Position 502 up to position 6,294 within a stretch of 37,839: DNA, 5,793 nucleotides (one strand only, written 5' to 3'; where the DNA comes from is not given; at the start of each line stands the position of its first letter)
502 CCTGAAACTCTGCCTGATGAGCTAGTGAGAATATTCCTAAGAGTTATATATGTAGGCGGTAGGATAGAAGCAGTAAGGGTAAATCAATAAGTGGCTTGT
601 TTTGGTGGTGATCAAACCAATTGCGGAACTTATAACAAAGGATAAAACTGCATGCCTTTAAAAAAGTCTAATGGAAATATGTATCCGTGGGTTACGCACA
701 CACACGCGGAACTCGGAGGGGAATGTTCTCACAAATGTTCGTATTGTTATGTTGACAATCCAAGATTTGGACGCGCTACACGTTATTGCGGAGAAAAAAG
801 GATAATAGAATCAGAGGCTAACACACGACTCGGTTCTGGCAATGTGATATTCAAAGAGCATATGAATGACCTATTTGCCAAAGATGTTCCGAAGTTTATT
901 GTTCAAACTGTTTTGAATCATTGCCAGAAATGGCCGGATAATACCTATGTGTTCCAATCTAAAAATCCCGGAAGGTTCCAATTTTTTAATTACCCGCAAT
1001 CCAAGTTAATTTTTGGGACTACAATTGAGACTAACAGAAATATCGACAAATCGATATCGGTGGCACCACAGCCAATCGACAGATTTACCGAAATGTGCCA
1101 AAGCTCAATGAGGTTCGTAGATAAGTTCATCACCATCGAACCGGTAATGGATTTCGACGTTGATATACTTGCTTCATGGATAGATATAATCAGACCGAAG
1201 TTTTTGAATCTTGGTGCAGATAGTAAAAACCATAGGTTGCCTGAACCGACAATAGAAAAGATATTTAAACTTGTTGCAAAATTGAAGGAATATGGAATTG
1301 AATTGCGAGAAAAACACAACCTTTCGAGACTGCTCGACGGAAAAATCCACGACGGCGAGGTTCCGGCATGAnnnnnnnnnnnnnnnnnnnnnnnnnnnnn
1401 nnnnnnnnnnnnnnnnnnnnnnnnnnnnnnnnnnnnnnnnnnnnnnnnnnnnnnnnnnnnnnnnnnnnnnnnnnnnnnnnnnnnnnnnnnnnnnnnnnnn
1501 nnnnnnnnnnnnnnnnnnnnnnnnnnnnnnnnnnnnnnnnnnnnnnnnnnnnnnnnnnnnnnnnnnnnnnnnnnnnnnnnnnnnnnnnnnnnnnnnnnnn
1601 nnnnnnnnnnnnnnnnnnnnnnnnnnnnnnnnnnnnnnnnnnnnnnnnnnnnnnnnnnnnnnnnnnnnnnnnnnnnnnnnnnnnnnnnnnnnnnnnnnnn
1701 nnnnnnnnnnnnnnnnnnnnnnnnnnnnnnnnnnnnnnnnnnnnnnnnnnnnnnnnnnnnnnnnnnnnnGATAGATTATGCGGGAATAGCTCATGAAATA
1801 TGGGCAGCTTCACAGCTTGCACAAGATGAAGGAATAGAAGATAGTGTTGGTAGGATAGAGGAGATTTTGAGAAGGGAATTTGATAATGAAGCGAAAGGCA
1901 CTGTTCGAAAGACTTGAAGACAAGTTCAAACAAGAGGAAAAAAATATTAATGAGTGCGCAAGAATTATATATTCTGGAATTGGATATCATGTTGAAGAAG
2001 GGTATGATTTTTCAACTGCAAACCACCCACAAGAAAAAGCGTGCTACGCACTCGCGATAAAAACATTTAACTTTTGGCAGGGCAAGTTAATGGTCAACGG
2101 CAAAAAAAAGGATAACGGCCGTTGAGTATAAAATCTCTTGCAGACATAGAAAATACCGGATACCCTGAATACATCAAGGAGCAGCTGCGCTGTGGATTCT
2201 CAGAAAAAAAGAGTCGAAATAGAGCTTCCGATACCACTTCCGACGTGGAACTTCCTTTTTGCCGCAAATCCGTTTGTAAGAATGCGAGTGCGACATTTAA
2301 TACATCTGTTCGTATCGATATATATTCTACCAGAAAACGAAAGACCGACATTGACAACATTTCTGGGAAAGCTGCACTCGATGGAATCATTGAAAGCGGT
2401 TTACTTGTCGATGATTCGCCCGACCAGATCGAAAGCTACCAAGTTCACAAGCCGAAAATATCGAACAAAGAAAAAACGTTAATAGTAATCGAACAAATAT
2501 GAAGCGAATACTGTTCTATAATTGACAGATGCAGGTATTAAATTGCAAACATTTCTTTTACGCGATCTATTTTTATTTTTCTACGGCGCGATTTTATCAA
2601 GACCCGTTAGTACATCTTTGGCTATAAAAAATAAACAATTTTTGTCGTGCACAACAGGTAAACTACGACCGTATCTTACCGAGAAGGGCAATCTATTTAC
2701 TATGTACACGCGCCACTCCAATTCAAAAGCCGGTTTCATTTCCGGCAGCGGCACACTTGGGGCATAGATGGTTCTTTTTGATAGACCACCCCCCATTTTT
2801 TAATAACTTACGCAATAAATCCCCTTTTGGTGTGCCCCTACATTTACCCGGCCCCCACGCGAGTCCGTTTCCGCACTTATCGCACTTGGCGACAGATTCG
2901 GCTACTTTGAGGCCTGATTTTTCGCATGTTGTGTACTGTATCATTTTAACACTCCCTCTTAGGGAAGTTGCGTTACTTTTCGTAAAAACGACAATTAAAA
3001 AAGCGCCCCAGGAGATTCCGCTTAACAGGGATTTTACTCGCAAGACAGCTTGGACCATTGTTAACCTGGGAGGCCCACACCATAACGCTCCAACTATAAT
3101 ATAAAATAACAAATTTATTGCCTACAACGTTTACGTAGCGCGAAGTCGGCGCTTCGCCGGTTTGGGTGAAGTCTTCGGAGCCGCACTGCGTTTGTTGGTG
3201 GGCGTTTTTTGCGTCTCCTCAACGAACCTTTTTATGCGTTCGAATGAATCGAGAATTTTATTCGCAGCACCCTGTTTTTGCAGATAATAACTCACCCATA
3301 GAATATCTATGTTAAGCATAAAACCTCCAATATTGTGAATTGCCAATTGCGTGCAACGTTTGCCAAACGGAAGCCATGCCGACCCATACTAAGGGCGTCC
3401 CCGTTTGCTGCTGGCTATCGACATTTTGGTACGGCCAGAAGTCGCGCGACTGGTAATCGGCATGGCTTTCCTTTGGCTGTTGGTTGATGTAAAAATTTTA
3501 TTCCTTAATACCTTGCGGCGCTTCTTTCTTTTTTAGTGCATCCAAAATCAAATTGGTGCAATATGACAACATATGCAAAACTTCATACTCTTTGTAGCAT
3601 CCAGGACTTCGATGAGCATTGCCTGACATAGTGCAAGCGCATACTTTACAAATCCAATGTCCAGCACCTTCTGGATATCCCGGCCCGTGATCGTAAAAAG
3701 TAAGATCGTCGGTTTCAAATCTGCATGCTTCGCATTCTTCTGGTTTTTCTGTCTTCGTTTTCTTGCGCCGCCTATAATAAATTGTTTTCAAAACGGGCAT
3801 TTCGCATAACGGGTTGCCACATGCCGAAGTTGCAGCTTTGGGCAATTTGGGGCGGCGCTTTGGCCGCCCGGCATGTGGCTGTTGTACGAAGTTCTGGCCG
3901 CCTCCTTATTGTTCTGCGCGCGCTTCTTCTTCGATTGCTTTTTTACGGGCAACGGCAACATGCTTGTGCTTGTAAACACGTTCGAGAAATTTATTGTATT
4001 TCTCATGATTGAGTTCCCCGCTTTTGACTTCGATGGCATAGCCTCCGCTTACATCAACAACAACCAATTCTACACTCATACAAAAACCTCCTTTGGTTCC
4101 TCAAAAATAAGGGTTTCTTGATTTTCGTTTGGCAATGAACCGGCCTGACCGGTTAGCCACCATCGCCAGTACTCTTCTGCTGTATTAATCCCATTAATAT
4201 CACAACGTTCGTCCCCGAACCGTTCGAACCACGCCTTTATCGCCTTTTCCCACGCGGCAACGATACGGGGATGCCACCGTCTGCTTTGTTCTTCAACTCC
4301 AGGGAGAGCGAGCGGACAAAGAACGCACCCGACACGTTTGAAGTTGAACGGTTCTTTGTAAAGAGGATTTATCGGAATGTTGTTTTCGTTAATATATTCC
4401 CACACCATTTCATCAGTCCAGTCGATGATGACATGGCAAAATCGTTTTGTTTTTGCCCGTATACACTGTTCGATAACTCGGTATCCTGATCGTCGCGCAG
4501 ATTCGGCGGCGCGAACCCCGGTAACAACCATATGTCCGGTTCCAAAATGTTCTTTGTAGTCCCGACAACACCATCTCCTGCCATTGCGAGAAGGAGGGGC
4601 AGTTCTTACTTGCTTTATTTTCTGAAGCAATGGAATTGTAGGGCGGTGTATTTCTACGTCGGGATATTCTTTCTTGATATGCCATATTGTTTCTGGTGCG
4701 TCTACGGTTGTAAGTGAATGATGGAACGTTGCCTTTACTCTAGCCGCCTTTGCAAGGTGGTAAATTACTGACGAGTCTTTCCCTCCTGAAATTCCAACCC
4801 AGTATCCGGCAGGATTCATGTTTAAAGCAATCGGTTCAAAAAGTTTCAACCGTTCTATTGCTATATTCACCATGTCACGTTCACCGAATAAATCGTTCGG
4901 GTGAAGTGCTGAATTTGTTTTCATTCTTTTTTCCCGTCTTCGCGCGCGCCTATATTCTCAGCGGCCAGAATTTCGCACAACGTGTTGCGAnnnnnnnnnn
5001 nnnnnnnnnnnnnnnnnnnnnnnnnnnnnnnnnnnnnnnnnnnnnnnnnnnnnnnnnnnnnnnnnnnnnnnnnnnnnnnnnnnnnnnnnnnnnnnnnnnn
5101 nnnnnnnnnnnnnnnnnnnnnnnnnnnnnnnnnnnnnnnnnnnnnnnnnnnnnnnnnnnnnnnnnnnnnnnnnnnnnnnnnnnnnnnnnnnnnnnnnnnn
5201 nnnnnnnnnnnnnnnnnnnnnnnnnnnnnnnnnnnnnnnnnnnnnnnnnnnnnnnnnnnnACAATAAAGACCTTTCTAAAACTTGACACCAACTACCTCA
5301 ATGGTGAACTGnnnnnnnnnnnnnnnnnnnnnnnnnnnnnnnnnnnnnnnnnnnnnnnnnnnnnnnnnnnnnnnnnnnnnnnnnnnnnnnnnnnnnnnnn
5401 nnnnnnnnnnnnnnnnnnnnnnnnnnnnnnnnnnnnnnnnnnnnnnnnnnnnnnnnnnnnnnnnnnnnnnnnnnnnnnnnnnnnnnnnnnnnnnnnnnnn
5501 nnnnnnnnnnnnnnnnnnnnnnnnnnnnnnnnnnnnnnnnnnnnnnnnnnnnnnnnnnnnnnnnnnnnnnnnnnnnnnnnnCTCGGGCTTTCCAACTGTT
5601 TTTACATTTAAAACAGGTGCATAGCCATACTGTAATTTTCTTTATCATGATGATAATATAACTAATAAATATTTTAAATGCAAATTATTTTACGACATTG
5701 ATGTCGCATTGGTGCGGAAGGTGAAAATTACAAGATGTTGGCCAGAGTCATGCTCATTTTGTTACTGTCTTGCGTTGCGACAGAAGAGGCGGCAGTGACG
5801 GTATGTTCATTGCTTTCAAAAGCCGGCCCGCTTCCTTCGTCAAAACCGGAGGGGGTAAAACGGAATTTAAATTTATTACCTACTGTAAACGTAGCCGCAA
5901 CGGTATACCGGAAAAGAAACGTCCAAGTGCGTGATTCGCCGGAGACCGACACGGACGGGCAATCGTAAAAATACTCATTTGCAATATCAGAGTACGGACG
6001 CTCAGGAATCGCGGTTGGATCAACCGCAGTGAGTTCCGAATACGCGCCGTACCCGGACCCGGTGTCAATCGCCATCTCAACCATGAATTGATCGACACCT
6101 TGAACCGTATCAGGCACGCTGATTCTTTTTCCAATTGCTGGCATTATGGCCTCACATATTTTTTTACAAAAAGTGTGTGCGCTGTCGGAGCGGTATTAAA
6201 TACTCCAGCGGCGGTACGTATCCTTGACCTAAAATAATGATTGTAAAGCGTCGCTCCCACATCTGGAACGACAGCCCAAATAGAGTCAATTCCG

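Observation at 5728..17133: Six ORFs with Sec-type signal peptides embedded in, and translationally coupled to, the tail-fibre and lysis arm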

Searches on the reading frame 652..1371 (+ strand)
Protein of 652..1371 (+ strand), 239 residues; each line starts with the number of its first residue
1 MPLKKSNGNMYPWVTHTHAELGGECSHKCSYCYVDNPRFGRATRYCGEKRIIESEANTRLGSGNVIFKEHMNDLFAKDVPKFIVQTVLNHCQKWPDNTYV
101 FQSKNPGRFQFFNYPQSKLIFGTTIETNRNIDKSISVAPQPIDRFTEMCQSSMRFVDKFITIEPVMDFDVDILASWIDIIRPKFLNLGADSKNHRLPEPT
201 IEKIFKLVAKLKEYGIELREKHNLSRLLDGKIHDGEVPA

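Call 27: find_related_loci(query=window:652-1371:+, collection=viral_contigs, flank=10000)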
Query window:652-1371:+ (239 aa) in viral_contigs; peptide patterns used: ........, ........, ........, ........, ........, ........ (x = any residue, [..] = any of these).
22 stretches matched a pattern; 21 encode a relative of the query (tblastn E <= 1e-3); 21 distinct loci.
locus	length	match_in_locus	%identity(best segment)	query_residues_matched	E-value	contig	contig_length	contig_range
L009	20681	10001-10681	78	1-227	3e-122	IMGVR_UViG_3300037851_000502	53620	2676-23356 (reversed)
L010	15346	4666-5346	77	1-227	1e-122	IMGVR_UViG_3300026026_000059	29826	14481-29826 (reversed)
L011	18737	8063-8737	61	1-227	2e-91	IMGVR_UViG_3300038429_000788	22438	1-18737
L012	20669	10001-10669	59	1-227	2e-80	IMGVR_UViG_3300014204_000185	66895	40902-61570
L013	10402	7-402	67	94-227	1e-52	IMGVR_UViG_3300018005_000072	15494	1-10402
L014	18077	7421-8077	42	1-229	6e-52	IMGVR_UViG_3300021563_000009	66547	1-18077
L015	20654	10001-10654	43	1-228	1e-51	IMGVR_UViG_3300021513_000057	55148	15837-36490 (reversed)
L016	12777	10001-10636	42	3-228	7e-48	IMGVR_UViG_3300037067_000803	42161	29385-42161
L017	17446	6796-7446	42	1-228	4e-47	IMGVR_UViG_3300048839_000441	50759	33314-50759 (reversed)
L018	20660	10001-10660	41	1-228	2e-45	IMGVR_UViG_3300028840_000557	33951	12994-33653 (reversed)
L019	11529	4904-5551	40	3-228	1e-43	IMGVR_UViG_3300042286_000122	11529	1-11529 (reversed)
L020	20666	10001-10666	40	1-228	1e-42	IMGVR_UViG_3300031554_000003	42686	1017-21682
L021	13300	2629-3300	41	5-228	1e-42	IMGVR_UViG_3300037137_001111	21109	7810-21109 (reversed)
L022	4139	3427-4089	37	1-227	3e-40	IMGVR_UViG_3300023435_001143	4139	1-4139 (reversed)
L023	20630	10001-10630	39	3-223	1e-38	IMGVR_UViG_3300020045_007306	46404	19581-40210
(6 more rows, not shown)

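Call 33: search_protein_families(library=pfam, proteins=[window:652-1371:+], max_evalue=0.01)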
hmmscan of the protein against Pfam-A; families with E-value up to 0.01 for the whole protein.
window:652-1371:+ (239 aa): 2 families
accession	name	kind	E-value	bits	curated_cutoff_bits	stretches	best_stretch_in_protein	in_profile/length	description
PF07505.17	DUF5131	-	9.6e-07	29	28.9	1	24-167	19-165/243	Protein of unknown function (DUF5131)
PF04055.27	Radical_SAM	-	0.01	16.5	29.5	0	23-37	5-19/166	Radical SAM superfamily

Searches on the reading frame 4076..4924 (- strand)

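Call 32: search_protein_families(library=pfam, proteins=[window:4076-4924:-], max_evalue=0.01)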
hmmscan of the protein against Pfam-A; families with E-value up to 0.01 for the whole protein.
window:4076-4924:- (282 aa): 1 family
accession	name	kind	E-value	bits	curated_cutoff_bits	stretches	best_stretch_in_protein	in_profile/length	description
PF01507.26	PAPS_reduct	-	1.4e-19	71.2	22.5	1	42-205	3-174/175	Phosphoadenosine phosphosulfate reductase domain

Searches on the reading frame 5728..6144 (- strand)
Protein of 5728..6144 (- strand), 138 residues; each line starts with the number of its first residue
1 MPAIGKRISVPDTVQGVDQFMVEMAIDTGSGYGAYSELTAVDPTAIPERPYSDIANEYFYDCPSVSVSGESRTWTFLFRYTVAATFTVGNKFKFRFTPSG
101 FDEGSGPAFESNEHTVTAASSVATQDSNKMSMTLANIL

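Call 4: search_protein_families(library=pfam, proteins=[window:5728-6144:-], max_evalue=0.01)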
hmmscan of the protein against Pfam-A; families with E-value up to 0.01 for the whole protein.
window:5728-6144:- (138 aa): 0 families

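Call 5: search_protein_families(library=phrogs, proteins=[window:5728-6144:-], max_evalue=0.01)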
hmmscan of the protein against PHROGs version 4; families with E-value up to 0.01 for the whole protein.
window:5728-6144:- (138 aa): 0 families

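Call 116: search_protein_families(library=ncbifam, proteins=[window:5728-6144:-], max_evalue=0.05)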
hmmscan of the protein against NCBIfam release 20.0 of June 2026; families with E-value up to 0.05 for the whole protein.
window:5728-6144:- (138 aa): 0 families
